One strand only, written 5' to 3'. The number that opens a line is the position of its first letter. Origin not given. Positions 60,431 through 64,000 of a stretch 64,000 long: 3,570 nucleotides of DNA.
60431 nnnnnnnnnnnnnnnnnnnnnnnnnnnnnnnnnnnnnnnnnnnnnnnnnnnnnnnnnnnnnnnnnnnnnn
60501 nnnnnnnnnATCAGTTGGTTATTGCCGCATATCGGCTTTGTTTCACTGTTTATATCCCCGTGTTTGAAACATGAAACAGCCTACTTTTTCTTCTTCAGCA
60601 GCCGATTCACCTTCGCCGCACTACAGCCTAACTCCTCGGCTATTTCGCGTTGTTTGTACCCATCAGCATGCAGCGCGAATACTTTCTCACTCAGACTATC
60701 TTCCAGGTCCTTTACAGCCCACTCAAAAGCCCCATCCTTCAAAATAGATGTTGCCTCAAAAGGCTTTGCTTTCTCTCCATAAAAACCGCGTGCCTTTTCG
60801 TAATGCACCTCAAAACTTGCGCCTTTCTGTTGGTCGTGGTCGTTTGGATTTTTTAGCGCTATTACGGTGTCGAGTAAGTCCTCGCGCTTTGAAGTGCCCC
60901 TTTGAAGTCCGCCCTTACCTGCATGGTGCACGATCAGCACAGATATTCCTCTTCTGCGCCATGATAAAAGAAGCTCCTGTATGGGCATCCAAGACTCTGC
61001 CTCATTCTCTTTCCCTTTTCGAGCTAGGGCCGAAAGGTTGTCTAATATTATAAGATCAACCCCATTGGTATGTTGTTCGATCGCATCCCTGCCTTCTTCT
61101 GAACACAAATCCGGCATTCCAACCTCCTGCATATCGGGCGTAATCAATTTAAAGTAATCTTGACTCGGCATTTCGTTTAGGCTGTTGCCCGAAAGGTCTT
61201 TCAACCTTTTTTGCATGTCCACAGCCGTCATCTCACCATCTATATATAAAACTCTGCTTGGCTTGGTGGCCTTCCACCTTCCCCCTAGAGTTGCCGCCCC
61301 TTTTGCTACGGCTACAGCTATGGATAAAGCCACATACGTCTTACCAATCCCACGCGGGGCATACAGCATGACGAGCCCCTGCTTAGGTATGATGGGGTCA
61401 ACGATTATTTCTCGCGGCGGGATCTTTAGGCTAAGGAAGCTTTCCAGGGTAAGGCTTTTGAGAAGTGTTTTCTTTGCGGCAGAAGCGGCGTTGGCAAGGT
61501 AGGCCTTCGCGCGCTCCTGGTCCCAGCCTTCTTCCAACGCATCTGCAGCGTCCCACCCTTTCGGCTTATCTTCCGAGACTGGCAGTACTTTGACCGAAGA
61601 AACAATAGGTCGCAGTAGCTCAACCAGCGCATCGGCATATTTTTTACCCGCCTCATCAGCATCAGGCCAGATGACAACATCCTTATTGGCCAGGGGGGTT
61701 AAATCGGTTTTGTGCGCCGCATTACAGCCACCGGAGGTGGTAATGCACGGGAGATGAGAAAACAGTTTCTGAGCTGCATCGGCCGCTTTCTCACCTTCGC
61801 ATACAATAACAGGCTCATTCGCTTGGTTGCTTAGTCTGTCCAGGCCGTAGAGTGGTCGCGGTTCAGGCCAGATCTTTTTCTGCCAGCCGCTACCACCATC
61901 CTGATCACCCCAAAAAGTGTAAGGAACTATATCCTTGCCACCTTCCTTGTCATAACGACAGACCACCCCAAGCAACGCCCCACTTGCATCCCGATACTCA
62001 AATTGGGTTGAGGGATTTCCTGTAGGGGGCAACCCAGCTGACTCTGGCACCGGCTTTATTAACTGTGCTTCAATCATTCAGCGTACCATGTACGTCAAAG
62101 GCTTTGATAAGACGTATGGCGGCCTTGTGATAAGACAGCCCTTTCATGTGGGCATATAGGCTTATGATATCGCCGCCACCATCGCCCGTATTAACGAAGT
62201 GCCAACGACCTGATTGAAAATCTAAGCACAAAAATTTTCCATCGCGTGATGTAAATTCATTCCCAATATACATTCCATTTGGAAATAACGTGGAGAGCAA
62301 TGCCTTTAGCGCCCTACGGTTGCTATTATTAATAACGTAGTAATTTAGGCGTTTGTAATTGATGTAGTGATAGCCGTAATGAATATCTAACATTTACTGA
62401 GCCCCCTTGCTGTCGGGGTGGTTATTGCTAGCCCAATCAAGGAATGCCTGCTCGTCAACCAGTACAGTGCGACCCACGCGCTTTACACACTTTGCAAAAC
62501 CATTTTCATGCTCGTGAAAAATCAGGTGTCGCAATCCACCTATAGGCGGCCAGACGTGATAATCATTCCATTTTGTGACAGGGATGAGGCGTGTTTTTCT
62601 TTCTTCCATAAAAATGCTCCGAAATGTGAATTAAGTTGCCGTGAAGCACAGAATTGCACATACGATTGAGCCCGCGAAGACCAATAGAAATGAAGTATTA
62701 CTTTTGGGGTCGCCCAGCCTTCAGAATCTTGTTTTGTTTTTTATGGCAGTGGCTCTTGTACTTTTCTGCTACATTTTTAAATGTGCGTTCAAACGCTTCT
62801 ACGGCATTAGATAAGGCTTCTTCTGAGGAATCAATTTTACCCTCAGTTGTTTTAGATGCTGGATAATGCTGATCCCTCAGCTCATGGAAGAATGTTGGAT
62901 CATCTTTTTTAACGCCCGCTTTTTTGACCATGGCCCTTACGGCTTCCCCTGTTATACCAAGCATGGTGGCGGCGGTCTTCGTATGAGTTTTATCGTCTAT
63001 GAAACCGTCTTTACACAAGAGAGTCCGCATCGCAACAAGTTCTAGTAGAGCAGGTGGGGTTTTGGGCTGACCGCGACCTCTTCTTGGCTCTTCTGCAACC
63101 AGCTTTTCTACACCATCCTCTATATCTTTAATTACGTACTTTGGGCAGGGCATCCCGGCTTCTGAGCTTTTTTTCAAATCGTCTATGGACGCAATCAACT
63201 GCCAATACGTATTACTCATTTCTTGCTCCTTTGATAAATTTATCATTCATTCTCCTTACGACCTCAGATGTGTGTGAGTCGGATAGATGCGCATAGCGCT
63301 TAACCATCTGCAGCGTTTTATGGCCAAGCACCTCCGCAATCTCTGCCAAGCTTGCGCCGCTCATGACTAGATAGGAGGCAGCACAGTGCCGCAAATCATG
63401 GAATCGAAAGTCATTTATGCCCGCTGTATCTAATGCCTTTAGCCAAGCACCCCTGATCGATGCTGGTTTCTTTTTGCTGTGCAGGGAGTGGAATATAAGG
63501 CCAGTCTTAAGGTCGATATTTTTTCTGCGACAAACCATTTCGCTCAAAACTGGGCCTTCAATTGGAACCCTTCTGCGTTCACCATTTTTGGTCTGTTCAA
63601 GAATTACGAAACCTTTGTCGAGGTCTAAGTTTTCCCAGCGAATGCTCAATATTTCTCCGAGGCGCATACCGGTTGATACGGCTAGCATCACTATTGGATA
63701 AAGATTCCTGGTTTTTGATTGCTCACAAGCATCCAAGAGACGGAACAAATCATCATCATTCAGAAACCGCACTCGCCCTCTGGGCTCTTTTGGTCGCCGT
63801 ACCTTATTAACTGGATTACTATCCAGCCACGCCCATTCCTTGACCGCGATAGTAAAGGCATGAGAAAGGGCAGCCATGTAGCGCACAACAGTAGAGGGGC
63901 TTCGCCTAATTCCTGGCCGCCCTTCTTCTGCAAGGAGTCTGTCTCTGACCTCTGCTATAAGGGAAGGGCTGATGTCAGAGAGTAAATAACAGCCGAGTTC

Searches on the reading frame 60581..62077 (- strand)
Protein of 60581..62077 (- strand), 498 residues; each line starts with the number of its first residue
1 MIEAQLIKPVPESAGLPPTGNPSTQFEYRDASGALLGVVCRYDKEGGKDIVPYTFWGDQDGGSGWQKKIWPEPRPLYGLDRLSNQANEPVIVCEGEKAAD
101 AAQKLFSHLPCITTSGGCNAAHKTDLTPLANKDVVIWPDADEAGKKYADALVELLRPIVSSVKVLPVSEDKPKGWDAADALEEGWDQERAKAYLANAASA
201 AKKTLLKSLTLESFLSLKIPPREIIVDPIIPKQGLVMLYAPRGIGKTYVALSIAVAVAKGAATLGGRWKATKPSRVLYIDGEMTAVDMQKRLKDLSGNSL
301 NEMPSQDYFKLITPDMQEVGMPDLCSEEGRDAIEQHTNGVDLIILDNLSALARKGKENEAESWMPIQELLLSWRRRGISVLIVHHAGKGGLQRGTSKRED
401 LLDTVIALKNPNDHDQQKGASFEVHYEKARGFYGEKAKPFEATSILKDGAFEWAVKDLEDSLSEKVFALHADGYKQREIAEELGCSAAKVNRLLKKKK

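Call 3: search_protein_families(library=pfam, proteins=[window:60581-62077:-], max_evalue=0.1)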
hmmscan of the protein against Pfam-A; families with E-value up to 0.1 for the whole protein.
window:60581-62077:- (498 aa): 19 families
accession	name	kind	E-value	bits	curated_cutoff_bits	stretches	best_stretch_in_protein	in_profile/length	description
PF13481.12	AAA_25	-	1.6e-30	106.7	27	1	207-390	8-194/195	AAA domain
PF19898.4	DUF6371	-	6.6e-06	26.4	27.7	1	39-139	51-149/150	Domain of unknown function (DUF6371)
PF08281.18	Sigma70_r4_2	-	5.6e-05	23.1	25.7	1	465-495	17-48/54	Sigma-70, region 4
PF01751.28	Toprim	-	0.0001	22.8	23.1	1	90-161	2-86/96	Toprim domain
PF13155.12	Toprim_2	-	0.00023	21.9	22.1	1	111-170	22-81/88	Toprim-like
PF13384.12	HTH_23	-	0.00053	20.2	24.6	1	466-495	10-39/50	Homeodomain-like domain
PF22290.1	DmmA-like_N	-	0.0028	18.6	33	0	263-307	39-79/124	Dimethylamine monooxygenase subunit DmmA-like, N-terminal domain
PF13479.12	AAA_24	-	0.0093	16.3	27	1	236-353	5-78/195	AAA domain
PF00004.35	AAA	-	0.011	16.6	21.2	0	236-371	1-89/131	ATPase family associated with various cellular activities (AAA)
PF13551.12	HTH_29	-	0.012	16.2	28.1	1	468-495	6-34/64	Winged helix-turn helix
PF13936.12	HTH_38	-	0.017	15.3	27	1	464-496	11-43/44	Helix-turn-helix domain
PF24034.1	DUF7343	-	0.022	15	27.6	1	474-495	19-40/62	Domain of unknown function (DUF7343)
PF02796.21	HTH_7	-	0.025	15.1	23.8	1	464-492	12-40/45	Helix-turn-helix domain of resolvase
PF02562.22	PhoH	-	0.043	13.7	27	1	229-259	16-45/205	PhoH-like protein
PF00196.25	GerE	-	0.054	13.6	23.5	0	465-491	9-35/57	Bacterial regulatory proteins, luxR family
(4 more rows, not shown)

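Call 4: search_protein_families(library=padloc, proteins=[window:60581-62077:-], max_evalue=0.1)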
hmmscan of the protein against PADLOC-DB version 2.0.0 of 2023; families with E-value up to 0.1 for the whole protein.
window:60581-62077:- (498 aa): 9 families
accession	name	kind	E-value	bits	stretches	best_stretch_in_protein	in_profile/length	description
PDLC03800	RTasDnaG-like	-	3.5e-06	24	1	72-198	269-389/550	DRT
PDLC04140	mad8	-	6.7e-05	20.5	1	230-293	24-75/314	mads_8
PDLC00915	TRIP13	-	0.0068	13.8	1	208-261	40-91/302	TRIP13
PDLC01252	Cas3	-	0.0081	13.6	1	235-314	1-72/324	CAS-I; effector_G3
PDLC00590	JetD3|JetD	-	0.012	12.6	1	120-165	344-393/437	DUF2239; DUF2220 domain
PDLC04133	mad1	-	0.038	12.3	1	476-497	8-29/60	mads_1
PDLC02196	IetA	-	0.05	11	0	233-256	122-145/374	-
PDLC00938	Cas3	-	0.053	10.7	1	235-258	1-24/358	CRISPR-associated helicase Cas3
PDLC01759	Cas3b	-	0.057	10.1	1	232-259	229-256/711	-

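Call 5: search_protein_families(library=ncbifam, proteins=[window:60581-62077:-], max_evalue=0.1)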
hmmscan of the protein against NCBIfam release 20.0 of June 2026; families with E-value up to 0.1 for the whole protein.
window:60581-62077:- (498 aa): 15 families
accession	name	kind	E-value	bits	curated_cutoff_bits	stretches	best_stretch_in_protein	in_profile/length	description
NF005477.0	PRK07078.1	subfamily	4.9e-28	97.7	1014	1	20-189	132-292/759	hypothetical protein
TIGR02937.1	sigma70-ECF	superfamily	0.00084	19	42.9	1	463-496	122-156/165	sigma-70 family RNA polymerase sigma factor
NF006861.0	PRK09361.1-1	equivalog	0.0018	17.9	278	1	236-361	26-138/235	DNA repair and recombination protein RadB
TIGR00334.1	5S_RNA_mat_M5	equivalog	0.0037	17.4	110.65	1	90-219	5-129/174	ribonuclease M5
NF033545.0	transpos_IS630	equivalog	0.0056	16.2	100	1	465-496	4-35/299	IS630 family transposase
TIGR02237.1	recomb_radB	equivalog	0.006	16.5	172.4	1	236-362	15-120/210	DNA repair and recombination protein RadB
TIGR01391.1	dnaG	equivalog_domain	0.02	13.8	283.6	1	74-197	241-360/414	DNA primase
NF040595.1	HTH_Cbp1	equivalog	0.032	14.1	140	1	461-497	3-39/135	CRISPR DNA repeat-binding protein Cbp1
NF002620.0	PRK02277.1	subfamily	0.037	13.7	115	1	460-497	5-42/201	orotate phosphoribosyltransferase-like protein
NF053597.1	EnfR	exception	0.056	13.6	260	1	465-496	10-41/142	transcriptional factor EnfR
TIGR02980.1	SigBFG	subfamily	0.073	12.7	234.35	0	453-496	174-217/227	SigB/SigF/SigG family RNA polymerase sigma factor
NF003056.0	PRK03975.1-4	equivalog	0.074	12.9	115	0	465-495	13-43/145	putative transcriptional regulator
TIGR03600.1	phage_DnaB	exception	0.082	11.9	498.65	0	235-353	196-319/421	phage replicative helicase, DnaB family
TIGR02959.1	SigZ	equivalog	0.092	12.6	168.65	0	454-490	97-133/170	RNA polymerase sigma factor SigZ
NF038214.1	IS21_help_AAA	equivalog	0.097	12.3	200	0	232-259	89-116/232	IS21-like element helper ATPase IstB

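Call 67: search_protein_families(library=phrogs, proteins=[window:60581-62077:-], max_evalue=0.001)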
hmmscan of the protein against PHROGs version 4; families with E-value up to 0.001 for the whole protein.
window:60581-62077:- (498 aa): 14 families
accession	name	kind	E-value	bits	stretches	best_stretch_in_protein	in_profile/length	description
phrog_239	-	DNA, RNA and nucleotide metabolism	1.6e-37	130.9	1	20-418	141-564/801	DNA primase/helicase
phrog_4762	-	unknown function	5.4e-24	85.2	1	28-147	34-155/822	-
phrog_906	-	DNA, RNA and nucleotide metabolism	2.8e-19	70.3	1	216-428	512-723/872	DNA polymerase/primase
phrog_3123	-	unknown function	8.4e-16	58.6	1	207-402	315-521/583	-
phrog_2850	-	unknown function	4.1e-13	50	1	180-410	108-333/465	-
phrog_6088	-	DNA, RNA and nucleotide metabolism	7e-11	42.3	1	84-195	184-299/772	DNA primase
phrog_13004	-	unknown function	4.8e-10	39.8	1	199-361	98-259/363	-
phrog_6357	-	unknown function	8.2e-10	39.4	1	223-429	21-208/321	-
phrog_1284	-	unknown function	2.8e-09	37.8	1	223-390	25-188/306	-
phrog_47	-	DNA, RNA and nucleotide metabolism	2.8e-09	37.1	1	68-212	216-356/947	DNA primase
phrog_19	-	DNA, RNA and nucleotide metabolism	5.2e-08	33.2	1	230-360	350-478/621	DnaB-like replicative helicase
phrog_2597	-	DNA, RNA and nucleotide metabolism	7.6e-07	29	1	224-390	358-518/747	DNA primase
phrog_6012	-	DNA, RNA and nucleotide metabolism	9.7e-06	26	1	231-396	146-302/447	DNA helicase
phrog_849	-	DNA, RNA and nucleotide metabolism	0.00072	19.6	0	76-155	228-310/435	DNA primase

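Call 94: find_related_loci(query=window:60581-62077:-, collection=metagenome_contigs, flank=9000)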
Query window:60581-62077:- (498 aa) in metagenome_contigs; peptide patterns used: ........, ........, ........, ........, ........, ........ (x = any residue, [..] = any of these).
103 stretches matched a pattern; 66 encode a relative of the query (tblastn E <= 1e-3); 66 distinct loci.
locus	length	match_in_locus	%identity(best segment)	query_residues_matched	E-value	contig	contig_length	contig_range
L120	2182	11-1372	50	46-498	2e-147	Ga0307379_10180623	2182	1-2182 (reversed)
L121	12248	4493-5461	57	174-496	5e-118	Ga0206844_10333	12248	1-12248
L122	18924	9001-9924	58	189-497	6e-110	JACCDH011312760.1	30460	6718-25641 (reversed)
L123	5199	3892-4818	55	189-498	1e-108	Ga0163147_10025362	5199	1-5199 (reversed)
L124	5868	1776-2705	53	188-498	3e-107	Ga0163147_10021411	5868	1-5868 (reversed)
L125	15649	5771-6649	56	206-498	1e-106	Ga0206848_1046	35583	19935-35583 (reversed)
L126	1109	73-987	56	189-494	7e-117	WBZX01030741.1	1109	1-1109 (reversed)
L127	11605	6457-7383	54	189-498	3e-105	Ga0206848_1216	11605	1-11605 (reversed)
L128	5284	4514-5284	62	206-462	1e-104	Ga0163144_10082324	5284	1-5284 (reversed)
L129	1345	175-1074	54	199-498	3e-112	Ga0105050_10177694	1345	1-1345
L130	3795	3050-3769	65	203-442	3e-104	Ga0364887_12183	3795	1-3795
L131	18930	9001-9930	53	188-498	5e-104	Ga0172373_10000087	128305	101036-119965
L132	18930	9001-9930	52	188-498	2e-102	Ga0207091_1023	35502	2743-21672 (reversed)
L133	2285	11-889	54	206-498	4e-107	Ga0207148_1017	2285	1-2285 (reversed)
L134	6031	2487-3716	42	88-498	8e-102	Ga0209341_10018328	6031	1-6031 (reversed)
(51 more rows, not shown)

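Call 100: search_protein_families(library=pfam, alignment_id=A5, max_evalue=0.00001)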
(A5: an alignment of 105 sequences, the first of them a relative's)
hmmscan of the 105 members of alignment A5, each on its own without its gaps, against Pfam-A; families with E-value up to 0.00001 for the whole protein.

A. member 1, L121:5583-5933:- (117 aa): 0 families

B. families by the number of members that match (of 105 scanned): 76 families (the first 25 are shown)
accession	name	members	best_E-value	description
PF13173.12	AAA_14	6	3.4e-30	AAA domain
PF01637.24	ATPase_2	6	1.1e-25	ATPase domain predominantly from Archaea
PF13604.12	AAA_30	3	1.1e-53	AAA domain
PF03389.21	MobA_MobL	3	3.2e-43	MobA/MobL family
PF13245.12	AAA_19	3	3.9e-19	AAA domain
PF01443.25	Viral_helicase1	3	9.1e-11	Viral superfamily 1 RNA helicase core domain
PF13191.12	AAA_16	3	1.9e-07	AAA ATPase domain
PF13401.12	AAA_22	3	4.9e-07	AAA domain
PF00589.27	Phage_integrase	2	2.8e-25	Phage integrase family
PF03008.20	DUF234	2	5.6e-25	Archaea bacterial proteins of unknown function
PF13411.12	MerR_1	2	1.2e-19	MerR HTH family regulatory protein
PF09278.17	MerR-DNA-bind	2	3.3e-17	MerR, DNA binding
PF18932.5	DUF5681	2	2.1e-14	Family of unknown function (DUF5681)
PF00376.29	MerR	2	4.9e-14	MerR family regulatory protein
PF06412.16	TraD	2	6.6e-14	Conjugal transfer protein TraD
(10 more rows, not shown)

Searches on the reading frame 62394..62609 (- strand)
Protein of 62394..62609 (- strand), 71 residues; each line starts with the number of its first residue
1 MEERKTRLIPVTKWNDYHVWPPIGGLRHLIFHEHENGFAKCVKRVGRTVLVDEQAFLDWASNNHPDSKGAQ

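Call 3: search_protein_families(library=pfam, proteins=[window:62394-62609:-], max_evalue=0.1)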
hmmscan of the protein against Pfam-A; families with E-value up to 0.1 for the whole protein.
window:62394-62609:- (71 aa): 0 families

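Call 67: search_protein_families(library=phrogs, proteins=[window:62394-62609:-], max_evalue=0.001)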
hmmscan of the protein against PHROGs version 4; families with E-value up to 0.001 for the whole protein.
window:62394-62609:- (71 aa): 0 families

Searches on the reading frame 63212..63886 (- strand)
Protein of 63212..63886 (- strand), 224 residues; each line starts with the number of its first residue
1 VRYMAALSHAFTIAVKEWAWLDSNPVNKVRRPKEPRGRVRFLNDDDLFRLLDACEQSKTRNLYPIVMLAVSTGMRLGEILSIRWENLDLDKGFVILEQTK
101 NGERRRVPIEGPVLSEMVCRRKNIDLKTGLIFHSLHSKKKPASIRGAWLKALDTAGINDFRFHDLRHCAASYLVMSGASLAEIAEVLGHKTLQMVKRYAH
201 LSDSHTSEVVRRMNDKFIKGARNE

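Call 63: search_protein_families(library=pfam, proteins=[window:63212-63886:-], max_evalue=0.001)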
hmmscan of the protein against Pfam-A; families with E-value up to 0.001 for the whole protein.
window:63212-63886:- (224 aa): 1 family
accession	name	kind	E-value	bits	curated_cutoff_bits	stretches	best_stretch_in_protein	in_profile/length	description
PF00589.27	Phage_integrase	-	8.2e-34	117.3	27.1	1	41-204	2-171/172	Phage integrase family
